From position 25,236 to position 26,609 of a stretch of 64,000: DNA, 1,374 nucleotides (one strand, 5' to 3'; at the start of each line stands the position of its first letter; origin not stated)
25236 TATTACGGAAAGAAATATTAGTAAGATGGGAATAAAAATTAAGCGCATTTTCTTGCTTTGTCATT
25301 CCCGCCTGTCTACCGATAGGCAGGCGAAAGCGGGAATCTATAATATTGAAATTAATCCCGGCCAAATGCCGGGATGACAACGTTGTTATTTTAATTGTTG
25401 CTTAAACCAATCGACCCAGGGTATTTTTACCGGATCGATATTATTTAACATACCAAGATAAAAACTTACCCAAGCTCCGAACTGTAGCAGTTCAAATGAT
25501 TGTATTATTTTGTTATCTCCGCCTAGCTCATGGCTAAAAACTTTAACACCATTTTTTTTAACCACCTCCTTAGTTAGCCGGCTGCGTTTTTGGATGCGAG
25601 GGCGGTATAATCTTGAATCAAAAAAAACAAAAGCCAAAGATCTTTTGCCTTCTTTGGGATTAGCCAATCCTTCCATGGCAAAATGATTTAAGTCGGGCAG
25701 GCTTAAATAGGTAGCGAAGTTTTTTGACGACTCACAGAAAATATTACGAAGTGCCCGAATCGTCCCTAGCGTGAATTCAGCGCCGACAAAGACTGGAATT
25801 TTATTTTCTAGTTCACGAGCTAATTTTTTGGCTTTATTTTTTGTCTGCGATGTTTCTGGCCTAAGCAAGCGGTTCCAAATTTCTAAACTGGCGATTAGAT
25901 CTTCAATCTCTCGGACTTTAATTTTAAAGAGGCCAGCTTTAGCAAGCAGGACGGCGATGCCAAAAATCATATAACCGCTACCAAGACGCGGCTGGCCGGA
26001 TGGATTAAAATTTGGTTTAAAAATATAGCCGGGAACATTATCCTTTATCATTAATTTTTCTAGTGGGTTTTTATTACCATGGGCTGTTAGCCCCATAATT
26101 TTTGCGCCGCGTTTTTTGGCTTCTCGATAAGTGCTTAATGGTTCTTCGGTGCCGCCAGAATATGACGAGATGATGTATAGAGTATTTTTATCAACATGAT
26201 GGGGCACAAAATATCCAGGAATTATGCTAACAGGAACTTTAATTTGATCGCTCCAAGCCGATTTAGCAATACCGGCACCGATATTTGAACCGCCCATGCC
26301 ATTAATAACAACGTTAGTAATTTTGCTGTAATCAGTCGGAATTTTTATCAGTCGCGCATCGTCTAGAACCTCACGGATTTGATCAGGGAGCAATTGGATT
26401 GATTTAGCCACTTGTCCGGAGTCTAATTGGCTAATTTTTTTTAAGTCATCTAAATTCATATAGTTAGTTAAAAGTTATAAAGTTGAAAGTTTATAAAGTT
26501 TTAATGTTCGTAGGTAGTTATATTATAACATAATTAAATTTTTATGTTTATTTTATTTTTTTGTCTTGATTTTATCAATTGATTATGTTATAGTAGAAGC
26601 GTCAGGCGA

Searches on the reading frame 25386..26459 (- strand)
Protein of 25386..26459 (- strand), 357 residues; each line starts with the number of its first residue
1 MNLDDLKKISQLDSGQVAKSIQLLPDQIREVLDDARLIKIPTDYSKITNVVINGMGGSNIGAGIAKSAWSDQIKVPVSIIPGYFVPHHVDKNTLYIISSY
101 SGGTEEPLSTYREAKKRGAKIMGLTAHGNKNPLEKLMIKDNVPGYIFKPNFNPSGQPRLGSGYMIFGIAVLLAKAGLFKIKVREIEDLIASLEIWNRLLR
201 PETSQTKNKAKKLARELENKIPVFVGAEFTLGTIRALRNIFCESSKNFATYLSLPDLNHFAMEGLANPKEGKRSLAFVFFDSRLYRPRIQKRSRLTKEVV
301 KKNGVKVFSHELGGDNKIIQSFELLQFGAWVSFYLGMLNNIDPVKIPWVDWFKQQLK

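Call 8: search_protein_families(library=pfam, proteins=[window:25386-26459:-], max_evalue=0.001)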
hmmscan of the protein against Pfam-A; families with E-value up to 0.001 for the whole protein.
window:25386-26459:- (357 aa): 2 families
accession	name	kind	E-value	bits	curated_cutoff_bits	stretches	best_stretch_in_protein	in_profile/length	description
PF10432.14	bact-PGI_C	-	1.5e-31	109.8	24.5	1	207-356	2-151/151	Bacterial phospho-glucose isomerase C-terminal SIS domain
PF01380.27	SIS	-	0.0009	19.5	25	0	88-129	50-91/131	SIS domain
